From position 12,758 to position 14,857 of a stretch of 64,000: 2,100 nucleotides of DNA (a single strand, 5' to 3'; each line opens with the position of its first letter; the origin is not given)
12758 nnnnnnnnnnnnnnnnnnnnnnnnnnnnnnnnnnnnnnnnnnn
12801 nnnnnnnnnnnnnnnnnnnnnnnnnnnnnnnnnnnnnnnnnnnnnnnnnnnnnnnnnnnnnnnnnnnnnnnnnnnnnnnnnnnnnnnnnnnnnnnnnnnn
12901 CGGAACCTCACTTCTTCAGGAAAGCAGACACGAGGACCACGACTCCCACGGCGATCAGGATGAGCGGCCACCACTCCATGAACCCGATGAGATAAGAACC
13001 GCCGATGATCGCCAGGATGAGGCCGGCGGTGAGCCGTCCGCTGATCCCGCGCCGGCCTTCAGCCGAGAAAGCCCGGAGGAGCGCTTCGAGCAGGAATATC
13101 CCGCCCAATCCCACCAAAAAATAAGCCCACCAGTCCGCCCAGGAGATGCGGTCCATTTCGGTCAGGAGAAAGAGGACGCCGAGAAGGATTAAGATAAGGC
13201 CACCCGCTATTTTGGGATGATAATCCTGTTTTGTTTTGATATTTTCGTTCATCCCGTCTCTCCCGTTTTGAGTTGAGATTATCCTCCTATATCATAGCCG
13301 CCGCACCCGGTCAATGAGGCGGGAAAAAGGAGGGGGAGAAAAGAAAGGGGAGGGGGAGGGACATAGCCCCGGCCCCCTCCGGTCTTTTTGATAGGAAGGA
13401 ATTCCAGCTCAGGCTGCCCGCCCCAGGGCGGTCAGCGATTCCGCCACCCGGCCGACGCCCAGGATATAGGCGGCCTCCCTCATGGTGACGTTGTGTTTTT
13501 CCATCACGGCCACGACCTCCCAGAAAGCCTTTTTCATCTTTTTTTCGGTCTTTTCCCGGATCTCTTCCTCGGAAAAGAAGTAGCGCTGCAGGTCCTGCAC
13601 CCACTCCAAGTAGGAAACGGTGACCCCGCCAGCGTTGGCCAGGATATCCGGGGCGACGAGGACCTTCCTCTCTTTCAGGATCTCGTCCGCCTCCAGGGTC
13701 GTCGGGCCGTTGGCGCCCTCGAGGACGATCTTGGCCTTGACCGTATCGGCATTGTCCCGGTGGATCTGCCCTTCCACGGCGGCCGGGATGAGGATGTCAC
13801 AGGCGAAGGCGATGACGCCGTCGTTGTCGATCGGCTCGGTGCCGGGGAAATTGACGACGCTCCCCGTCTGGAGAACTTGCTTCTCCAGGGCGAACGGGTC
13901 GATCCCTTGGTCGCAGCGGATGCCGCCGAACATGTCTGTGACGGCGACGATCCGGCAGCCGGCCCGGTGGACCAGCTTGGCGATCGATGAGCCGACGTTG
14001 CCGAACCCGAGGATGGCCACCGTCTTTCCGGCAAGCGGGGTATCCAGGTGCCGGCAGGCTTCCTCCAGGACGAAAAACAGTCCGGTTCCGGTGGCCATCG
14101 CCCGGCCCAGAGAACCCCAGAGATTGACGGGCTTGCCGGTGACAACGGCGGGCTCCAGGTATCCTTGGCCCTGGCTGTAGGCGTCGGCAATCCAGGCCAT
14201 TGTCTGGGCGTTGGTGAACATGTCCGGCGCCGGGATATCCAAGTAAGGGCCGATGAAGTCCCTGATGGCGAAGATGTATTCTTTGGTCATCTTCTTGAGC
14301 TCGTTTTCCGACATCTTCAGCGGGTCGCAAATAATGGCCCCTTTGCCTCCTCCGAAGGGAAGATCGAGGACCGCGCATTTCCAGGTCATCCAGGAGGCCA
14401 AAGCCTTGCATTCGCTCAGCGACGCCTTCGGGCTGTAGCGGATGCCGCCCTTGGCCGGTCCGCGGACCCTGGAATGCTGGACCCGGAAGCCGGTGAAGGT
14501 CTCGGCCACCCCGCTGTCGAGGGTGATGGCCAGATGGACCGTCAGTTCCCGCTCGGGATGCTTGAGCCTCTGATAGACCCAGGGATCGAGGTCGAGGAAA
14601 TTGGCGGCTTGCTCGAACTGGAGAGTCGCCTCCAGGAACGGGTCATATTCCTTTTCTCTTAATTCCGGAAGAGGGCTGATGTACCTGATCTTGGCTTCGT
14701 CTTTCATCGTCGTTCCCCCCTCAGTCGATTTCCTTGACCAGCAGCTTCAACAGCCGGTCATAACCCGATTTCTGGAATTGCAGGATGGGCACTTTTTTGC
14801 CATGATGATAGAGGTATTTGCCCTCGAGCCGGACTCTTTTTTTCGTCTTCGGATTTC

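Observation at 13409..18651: Near-consensus sigma-54 promoter links an NtrB/NtrC-like two-component pair to a small unknown ORF and gdhA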

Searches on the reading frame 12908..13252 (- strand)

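Call 3: search_protein_families(library=pfam, proteins=[window:12908-13252:-], max_evalue=0.01)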
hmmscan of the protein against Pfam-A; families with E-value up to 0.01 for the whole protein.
window:12908-13252:- (114 aa): 3 families
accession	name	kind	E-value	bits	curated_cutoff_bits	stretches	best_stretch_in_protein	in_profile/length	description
PF18917.5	LiaI-LiaF-like_TM1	-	1.8e-06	28.4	27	1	16-54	2-42/42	LiaI-LiaF-like transmembrane region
PF22570.1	LiaF-TM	-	5.8e-06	27.5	27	1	17-107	2-91/98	LiaF transmembrane domain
PF04956.18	TrbC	-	0.0074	16.9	27.9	0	72-110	53-91/98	TrbC/VIRB2 pilin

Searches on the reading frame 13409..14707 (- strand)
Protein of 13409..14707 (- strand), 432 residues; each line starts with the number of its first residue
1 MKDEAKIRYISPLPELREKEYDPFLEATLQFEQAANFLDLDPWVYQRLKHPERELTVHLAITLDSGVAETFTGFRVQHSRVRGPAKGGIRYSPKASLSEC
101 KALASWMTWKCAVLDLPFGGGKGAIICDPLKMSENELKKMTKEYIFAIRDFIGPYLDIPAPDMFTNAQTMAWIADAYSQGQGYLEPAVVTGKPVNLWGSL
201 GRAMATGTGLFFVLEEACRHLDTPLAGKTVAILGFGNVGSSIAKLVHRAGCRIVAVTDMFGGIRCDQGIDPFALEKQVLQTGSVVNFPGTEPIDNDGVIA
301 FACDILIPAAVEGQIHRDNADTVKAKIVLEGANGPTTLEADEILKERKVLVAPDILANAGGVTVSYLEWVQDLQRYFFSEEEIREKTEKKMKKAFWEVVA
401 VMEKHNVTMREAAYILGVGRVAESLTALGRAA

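Call 3: search_protein_families(library=pfam, proteins=[window:13409-14707:-], max_evalue=0.01)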
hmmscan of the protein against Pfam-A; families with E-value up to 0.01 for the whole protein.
window:13409-14707:- (432 aa): 6 families
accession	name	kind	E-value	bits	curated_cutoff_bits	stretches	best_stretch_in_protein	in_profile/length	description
PF00208.27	ELFV_dehydrog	-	6.7e-74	249.1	23.4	1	198-427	2-239/241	Glutamate/Leucine/Phenylalanine/Valine dehydrogenase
PF02812.23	ELFV_dehydrog_N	-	2.1e-51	173.4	25.3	1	51-178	1-128/129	Glu/Leu/Phe/Val dehydrogenase, dimerisation domain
PF02826.25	2-Hacid_dh_C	-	5.3e-06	26.4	25.1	1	221-257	30-66/178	D-isomer specific 2-hydroxyacid dehydrogenase, NAD binding domain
PF05088.18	Bac_GDH_CD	-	0.0004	19.5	22.8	0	317-398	396-478/497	Bacterial NAD-glutamate dehydrogenase, catalytic domain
PF00670.27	AdoHcyase_NAD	-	0.00095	19.8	27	1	218-258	14-53/162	S-adenosyl-L-homocysteine hydrolase, NAD binding domain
PF00899.27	ThiF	-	0.0041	16.7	28.1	1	228-259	21-52/238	ThiF family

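Call 26: search_solved_structures(query=window:13409-14707:-, max_evalue=1e-40)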
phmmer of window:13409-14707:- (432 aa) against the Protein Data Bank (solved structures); distinct sequences matched with E-value up to 1e-40: 48.
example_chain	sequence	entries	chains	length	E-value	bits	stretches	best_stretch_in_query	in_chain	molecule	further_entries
1b3b_A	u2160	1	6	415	1.4e-126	426.2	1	27-424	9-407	PROTEIN (GLUTAMATE DEHYDROGENASE)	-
1euz_A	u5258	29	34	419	3.5e-125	421.6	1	20-426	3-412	GLUTAMATE DEHYDROGENASE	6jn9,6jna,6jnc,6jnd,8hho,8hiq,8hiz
1b26_A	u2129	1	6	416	6.2e-125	420.7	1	27-424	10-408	GLUTAMATE DEHYDROGENASE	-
8zmu_A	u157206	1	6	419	8.1e-124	417.1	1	20-426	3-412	Glutamate dehydrogenase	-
8znb_A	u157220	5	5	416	3e-123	415.2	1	22-426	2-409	Glutamate dehydrogenase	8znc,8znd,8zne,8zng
2tmg_A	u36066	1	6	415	3.1e-123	415.1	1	27-424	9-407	PROTEIN (GLUTAMATE DEHYDROGENASE)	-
1bvu_A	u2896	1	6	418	1.3e-120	406.5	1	20-425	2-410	PROTEIN (GLUTAMATE DEHYDROGENASE)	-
1gtm_A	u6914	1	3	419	4.4e-120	404.7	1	20-426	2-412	GLUTAMATE DEHYDROGENASE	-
7mfm_A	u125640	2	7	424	9e-115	387.3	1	32-424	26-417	Glutamate dehydrogenase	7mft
8owm_A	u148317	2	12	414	1.2e-114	386.8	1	29-426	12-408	Glutamate dehydrogenase 2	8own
8ysw_A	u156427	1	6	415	1.3e-114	386.7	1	31-424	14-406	Glutamate dehydrogenase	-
8i83_A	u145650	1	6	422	1.4e-114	386.7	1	31-424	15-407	Glutamate dehydrogenase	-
4xgi_A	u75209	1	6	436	5.5e-114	384.7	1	23-422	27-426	Glutamate dehydrogenase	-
6yeh_A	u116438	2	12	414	1.1e-113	383.7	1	29-427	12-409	Glutamate dehydrogenase 1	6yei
3k8z_A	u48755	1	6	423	8.1e-113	380.8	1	32-424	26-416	NAD-specific glutamate dehydrogenase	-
3aoe_A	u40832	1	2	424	3.8e-111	375.3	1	22-425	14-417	Glutamate dehydrogenase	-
3k92_A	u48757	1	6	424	8.5e-111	374.2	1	22-424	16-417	NAD-specific glutamate dehydrogenase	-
3aoe_E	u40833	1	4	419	1.9e-80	274.2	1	26-425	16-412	Glutamate dehydrogenase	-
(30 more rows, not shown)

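Call 31: search_protein_families(library=ncbifam, proteins=[window:13409-14707:-], max_evalue=0.001)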
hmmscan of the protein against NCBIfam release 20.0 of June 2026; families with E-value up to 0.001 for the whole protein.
window:13409-14707:- (432 aa): 9 families
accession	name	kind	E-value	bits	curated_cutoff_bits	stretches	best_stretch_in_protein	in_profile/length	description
NF040817.1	GdhA_Arch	equivalog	3.5e-146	487.6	750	1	20-426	3-412/419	glutamate dehydrogenase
NF041398.1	GluDhGdhB_Halo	equivalog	4.8e-136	453.9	620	1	27-427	7-405/410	glutamate dehydrogenase GdhB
NF006929.0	PRK09414.1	equivalog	4.3e-67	227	536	1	44-429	50-443/445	NADP-specific glutamate dehydrogenase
NF010634.0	PRK14031.1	equivalog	3.2e-49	167.6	822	1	45-427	47-440/444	NADP-specific glutamate dehydrogenase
NF010633.0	PRK14030.1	subfamily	5.8e-48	164.1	743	1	44-429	46-443/445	glutamate dehydrogenase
NF035922.1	Trp_DH_ScyB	equivalog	1.1e-18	67.4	600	1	78-423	31-341/346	tryptophan dehydrogenase ScyB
NF004008.0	PRK05476.3-1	equivalog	2.2e-05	23.7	440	1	180-277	104-201/326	adenosylhomocysteinase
NF004912.0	PRK06270.1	equivalog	0.00057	19.4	373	1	229-307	5-95/343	homoserine dehydrogenase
NF006162.0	PRK08306.1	equivalog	0.00061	19.2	261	0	214-256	141-183/297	dipicolinate synthase subunit DpsA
